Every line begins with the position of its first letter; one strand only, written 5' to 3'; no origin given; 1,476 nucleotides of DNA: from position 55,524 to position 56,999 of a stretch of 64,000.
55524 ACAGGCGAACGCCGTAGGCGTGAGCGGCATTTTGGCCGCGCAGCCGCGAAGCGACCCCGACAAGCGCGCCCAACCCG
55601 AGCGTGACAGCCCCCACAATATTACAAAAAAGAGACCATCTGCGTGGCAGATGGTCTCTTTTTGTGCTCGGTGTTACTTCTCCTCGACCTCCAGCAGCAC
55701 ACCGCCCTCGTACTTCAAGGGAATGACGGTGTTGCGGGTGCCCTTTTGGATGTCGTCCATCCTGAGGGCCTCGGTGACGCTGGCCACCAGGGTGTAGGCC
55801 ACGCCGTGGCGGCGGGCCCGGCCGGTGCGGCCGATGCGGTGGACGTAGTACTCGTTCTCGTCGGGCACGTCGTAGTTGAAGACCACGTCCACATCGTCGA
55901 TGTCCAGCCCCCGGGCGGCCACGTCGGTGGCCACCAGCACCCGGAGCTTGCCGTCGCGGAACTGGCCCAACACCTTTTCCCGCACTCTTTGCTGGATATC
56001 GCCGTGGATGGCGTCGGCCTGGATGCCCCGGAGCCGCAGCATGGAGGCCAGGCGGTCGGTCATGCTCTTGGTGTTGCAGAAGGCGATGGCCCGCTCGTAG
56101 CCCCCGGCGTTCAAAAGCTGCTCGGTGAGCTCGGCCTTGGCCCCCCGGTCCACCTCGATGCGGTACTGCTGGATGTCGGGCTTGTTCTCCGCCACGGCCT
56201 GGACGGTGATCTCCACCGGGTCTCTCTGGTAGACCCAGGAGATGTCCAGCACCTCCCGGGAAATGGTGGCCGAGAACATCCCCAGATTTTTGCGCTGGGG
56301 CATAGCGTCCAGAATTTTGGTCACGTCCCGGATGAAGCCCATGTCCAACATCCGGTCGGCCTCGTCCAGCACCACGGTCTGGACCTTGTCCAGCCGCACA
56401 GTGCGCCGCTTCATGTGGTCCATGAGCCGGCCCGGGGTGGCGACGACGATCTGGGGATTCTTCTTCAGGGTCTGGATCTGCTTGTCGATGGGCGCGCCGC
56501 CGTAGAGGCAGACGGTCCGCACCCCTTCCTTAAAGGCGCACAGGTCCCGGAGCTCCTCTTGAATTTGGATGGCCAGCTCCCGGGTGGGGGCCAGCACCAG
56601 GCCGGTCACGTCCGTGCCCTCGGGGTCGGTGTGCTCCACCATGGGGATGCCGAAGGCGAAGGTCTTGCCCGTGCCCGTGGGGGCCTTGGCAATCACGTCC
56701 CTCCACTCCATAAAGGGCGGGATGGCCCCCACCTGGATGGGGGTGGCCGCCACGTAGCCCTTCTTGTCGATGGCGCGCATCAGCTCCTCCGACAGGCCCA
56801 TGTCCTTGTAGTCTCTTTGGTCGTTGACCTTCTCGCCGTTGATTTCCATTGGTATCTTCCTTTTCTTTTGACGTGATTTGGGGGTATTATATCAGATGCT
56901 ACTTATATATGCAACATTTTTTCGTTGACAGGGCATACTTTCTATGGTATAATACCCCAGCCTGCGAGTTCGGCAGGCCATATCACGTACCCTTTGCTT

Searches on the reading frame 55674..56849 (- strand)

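Call 94: search_protein_families(library=pfam, proteins=[window:55674-56849:-], max_evalue=0.00001)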
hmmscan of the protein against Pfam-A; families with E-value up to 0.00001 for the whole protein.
window:55674-56849:- (391 aa): 3 families
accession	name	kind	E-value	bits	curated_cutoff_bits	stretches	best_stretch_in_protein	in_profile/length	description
PF00270.35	DEAD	-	9.4e-49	165.8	26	1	36-202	1-166/167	DEAD/DEAH box helicase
PF00271.37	Helicase_C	-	5.5e-33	114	23.5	1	238-345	2-109/110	Helicase conserved C-terminal domain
PF04851.21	ResIII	-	5.7e-10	39.8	22.5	1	50-197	24-163/164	Type III restriction enzyme, res subunit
